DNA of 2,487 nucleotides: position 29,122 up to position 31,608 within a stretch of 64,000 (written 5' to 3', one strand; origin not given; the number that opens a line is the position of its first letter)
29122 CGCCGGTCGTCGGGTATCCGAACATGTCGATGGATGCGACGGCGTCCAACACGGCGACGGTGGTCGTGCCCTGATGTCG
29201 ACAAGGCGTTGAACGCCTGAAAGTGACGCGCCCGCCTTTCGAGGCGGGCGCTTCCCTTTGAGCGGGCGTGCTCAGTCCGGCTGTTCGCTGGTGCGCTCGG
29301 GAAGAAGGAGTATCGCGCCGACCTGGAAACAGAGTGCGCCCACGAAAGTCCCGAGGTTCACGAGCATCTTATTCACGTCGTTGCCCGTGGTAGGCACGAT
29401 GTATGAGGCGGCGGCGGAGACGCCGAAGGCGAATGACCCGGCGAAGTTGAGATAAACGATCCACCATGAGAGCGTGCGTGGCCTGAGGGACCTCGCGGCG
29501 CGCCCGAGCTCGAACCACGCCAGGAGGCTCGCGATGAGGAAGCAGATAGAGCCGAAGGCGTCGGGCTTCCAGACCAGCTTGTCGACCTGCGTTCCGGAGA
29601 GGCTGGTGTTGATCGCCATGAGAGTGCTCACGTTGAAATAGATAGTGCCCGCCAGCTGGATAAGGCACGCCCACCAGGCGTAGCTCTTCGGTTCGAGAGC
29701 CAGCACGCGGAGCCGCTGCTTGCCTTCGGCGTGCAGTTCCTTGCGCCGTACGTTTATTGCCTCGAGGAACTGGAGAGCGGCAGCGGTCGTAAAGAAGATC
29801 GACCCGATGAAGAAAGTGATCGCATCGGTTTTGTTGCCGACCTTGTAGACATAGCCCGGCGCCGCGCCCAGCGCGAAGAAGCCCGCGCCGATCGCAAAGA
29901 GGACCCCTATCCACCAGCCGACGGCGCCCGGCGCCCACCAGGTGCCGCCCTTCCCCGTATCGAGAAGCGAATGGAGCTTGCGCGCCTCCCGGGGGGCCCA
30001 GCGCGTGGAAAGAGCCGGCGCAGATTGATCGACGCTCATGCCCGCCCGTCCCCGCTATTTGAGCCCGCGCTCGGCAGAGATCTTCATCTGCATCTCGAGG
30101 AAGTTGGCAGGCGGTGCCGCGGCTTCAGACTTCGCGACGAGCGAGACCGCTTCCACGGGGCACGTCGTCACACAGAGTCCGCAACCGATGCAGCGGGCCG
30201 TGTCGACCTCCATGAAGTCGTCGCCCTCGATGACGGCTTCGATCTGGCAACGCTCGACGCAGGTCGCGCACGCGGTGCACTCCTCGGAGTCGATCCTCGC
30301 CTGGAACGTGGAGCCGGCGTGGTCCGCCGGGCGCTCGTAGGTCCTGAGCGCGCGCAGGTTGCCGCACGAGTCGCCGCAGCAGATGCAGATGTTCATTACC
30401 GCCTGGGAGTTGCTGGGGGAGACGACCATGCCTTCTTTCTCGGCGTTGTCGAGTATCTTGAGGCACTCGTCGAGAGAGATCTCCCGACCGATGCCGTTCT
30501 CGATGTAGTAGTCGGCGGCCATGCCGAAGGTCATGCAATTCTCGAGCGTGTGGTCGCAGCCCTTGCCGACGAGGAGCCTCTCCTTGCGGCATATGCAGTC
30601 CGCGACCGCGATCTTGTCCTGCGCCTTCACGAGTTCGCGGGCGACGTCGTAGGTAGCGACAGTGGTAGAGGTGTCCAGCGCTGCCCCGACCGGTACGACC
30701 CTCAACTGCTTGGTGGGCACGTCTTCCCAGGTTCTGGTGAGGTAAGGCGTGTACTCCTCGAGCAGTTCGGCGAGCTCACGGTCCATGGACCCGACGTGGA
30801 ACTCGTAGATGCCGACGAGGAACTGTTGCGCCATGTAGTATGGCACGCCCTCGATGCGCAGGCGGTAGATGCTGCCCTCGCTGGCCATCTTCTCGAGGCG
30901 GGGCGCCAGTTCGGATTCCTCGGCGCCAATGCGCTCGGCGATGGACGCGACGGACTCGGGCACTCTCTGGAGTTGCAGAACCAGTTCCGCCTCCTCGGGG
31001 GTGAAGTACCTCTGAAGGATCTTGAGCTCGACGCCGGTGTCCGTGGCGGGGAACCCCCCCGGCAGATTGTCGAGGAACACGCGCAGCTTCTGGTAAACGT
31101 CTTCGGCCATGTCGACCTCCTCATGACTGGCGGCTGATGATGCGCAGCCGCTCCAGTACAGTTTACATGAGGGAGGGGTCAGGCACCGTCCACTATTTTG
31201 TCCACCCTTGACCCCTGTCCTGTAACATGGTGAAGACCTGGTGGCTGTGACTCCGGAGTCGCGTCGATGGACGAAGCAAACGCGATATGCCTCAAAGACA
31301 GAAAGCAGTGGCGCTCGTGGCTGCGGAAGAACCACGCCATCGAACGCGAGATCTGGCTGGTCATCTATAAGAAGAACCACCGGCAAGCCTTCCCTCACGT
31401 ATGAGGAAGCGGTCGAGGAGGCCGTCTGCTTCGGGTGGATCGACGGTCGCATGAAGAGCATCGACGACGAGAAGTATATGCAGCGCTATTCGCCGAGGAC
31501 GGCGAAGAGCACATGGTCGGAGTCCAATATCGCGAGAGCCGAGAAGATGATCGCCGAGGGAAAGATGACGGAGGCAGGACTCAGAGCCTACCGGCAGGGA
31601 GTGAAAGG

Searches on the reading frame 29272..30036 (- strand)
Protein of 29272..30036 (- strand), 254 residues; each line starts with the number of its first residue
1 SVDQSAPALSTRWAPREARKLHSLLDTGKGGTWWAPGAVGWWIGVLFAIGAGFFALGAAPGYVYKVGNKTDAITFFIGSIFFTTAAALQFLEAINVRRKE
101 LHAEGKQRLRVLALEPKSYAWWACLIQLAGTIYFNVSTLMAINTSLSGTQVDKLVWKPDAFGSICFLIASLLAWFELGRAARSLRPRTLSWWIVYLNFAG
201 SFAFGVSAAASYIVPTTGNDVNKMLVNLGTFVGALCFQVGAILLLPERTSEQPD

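Call 9: search_protein_families(library=pfam, proteins=[window:29272-30036:-], max_evalue=0.001)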
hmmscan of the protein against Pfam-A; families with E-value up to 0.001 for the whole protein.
window:29272-30036:- (254 aa): 1 family
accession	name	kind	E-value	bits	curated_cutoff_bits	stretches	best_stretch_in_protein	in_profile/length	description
PF14145.11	YrhK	-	2.1e-06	27.9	26.1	0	40-92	11-56/58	YrhK-like protein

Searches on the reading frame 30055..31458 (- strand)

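Call 9: search_protein_families(library=pfam, proteins=[window:30055-31458:-], max_evalue=0.001)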
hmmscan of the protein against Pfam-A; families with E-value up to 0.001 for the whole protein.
window:30055-31458:- (467 aa): 7 families
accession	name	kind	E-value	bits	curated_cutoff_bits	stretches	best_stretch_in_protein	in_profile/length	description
PF00037.32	Fer4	-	5.1e-11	42.4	21.1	1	417-438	2-23/24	4Fe-4S binding domain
PF14697.11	Fer4_21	-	2e-09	37.9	35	1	387-439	1-58/59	4Fe-4S dicluster domain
PF12837.12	Fer4_6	-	8.8e-07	29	25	1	415-437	1-23/24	4Fe-4S binding domain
PF13237.11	Fer4_10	-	1e-06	29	25.5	2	388-434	3-53/53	4Fe-4S dicluster domain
PF12838.12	Fer4_7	-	1.2e-05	26.1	27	1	422-440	1-19/52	4Fe-4S dicluster domain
PF12797.12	Fer4_2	-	1.8e-05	24.8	24.5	1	416-435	3-22/22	4Fe-4S binding domain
PF13187.11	Fer4_9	-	2e-05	24.9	27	1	393-437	1-51/52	4Fe-4S dicluster domain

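Call 42: search_protein_families(library=ncbifam, proteins=[window:30055-31458:-], max_evalue=0.001)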
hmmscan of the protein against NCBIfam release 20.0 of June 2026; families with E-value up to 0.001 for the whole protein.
window:30055-31458:- (467 aa): 52 families (the best 25 are shown)
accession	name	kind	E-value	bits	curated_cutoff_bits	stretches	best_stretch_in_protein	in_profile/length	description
NF058577.1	FdxA_fam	equivalog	4.8e-11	42.7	65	1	391-437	6-52/52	4Fe-4S ferredoxin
TIGR01944.1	rnfB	subfamily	2.3e-10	40.3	68.7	1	380-446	97-168/190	RnfABCDGE type electron transport complex subunit B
NF045490.1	FdxA_Protbact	equivalog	7.5e-10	39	135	1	391-462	6-77/104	ferredoxin FdxA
NF040770.1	hetero_SS_HdrA2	exception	1.1e-09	37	1100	1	384-445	569-630/777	CoB-CoM heterodisulfide reductase HdrA2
NF041891.1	hdrA_Methbact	equivalog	1.8e-09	36.4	1300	1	385-444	565-624/762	ferredoxin:CoB-CoM heterodisulfide reductase subunit HdrA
TIGR02179.1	PorD_KorD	subfamily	2.8e-09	37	60.05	1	385-443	18-77/78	2-oxoacid:acceptor oxidoreductase, delta subunit, pyruvate/2-ketoisovalerate family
NF040684.1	PorD_Arch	equivalog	2.6e-08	33.9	120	1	384-441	24-82/85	pyruvate synthase subunit PorD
NF043069.1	T4HPD_activ_SAM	equivalog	3.8e-08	33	425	1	388-444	47-103/299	trans-4-hydroxy-L-proline dehydratase activase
NF007202.0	PRK09623.1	equivalog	4.3e-08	33.4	166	1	383-442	42-102/105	3-methyl-2-oxobutanoate dehydrogenase subunit delta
NF045874.1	Vhu_polyferre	exception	6e-08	31.8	600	1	358-449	162-254/381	F420-non-reducing hydrogenase associated-polyferredoxin VhuB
NF006446.0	PRK08764.1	equivalog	6.8e-08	32.5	220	1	352-442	40-137/139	Rnf electron transport complex subunit RnfB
TIGR01971.1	NuoI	subfamily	7.4e-08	32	113.05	1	415-448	75-108/121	NADH-quinone oxidoreductase, chain I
NF045763.1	PhenlGlyoxDHPadF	equivalog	1.1e-07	32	150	1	388-438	27-77/78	NADH-dependent phenylglyoxylate dehydrogenase subunit delta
TIGR02700.1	flavo_MJ0208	hypoth_equivalog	1.1e-07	31.4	251.35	1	387-439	143-195/234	dihydromethanopterin reductase (acceptor)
NF005503.0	PRK07118.1-2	equivalog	1.5e-07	31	252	1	394-443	140-189/292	RnfABCDGE type electron transport complex subunit B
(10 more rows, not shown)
